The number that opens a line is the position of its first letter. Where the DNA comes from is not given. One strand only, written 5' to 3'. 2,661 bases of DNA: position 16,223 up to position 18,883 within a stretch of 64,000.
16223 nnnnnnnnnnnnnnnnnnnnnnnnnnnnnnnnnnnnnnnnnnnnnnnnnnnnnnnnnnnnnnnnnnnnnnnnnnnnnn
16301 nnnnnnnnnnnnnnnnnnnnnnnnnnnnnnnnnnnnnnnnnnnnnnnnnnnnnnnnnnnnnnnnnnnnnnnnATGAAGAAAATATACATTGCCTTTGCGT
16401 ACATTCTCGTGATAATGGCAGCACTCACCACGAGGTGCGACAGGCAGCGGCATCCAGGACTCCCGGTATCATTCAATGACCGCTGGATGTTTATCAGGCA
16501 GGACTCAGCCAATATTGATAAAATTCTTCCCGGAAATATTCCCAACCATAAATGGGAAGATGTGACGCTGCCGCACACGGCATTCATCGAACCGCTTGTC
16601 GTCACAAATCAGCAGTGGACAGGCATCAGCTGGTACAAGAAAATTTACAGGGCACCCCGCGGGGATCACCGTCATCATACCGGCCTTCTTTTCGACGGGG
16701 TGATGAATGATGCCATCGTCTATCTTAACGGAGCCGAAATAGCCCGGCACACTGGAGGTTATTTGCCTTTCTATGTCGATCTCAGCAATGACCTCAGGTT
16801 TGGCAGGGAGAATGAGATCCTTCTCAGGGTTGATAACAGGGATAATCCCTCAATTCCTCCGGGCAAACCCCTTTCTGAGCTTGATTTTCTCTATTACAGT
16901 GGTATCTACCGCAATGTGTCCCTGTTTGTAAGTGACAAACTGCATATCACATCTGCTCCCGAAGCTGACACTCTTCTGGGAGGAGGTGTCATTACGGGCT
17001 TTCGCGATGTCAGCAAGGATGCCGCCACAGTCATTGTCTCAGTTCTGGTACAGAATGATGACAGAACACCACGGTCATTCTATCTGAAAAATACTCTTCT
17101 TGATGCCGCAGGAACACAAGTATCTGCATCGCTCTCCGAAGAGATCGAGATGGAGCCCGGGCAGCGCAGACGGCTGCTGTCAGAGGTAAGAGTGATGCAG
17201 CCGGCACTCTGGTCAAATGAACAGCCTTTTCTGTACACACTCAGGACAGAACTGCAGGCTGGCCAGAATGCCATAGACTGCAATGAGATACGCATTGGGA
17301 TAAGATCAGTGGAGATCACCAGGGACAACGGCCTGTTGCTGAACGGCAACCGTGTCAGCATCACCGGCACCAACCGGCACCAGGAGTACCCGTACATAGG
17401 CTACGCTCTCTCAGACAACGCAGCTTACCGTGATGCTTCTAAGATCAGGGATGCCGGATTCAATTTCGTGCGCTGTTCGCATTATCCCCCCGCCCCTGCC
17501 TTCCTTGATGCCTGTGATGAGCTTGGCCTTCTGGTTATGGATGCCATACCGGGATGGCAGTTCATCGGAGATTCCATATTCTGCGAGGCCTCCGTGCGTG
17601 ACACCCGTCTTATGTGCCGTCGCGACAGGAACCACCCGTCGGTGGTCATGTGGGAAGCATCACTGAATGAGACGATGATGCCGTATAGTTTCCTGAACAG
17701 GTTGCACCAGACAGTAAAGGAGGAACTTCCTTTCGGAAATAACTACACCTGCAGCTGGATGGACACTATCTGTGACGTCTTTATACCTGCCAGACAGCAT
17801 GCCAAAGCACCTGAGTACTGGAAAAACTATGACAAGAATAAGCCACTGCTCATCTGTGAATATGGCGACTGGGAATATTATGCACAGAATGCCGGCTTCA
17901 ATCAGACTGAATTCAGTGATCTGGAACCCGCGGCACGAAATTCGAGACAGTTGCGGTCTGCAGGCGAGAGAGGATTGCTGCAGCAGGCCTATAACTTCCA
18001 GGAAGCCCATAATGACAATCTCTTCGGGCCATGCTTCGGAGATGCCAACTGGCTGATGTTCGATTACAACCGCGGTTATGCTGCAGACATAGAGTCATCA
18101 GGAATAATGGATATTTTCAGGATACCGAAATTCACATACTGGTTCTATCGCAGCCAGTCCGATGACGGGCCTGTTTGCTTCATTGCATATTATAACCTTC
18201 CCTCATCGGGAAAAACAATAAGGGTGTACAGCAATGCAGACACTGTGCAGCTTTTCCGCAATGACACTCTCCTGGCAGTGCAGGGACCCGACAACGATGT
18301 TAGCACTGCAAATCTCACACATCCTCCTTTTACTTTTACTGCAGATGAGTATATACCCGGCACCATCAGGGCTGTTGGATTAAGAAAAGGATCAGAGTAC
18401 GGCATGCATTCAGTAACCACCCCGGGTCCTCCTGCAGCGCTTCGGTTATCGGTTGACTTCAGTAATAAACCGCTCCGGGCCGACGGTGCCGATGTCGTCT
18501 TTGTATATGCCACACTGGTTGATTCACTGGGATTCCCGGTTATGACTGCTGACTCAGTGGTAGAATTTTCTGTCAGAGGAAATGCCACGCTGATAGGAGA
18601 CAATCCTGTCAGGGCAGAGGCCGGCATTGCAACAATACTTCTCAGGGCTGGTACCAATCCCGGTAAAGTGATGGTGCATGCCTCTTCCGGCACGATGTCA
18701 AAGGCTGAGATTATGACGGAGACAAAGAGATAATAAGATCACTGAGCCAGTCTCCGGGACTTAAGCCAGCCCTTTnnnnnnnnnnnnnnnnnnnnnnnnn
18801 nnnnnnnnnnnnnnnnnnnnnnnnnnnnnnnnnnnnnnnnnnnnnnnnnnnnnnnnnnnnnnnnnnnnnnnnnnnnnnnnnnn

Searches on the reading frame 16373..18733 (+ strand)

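Call 42: search_protein_families(library=pfam, proteins=[window:16373-18733:+], max_evalue=0.00001)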
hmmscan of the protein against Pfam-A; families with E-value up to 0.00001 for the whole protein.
window:16373-18733:+ (786 aa): 5 families
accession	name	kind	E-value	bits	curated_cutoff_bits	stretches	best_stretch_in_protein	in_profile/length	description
PF02836.23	Glyco_hydro_2_C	-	2.7e-25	89.5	21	1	317-498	4-211/302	Glycosyl hydrolases family 2, TIM barrel domain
PF00703.27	Glyco_hydro_2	-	1.5e-14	55.1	23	1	213-311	12-109/109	Glycosyl hydrolases family 2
PF18565.7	Glyco_hydro2_C5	-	7.8e-14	51.8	32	1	693-780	2-102/103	Glycoside hydrolase family 2 C-terminal domain 5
PF02837.24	Glyco_hydro_2_N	-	3.1e-13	50.4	28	1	80-185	61-166/169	Glycosyl hydrolases family 2, sugar binding domain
PF16355.11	DUF4982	-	1.2e-08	35.2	23.9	1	615-675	5-59/61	Domain of unknown function (DUF4982)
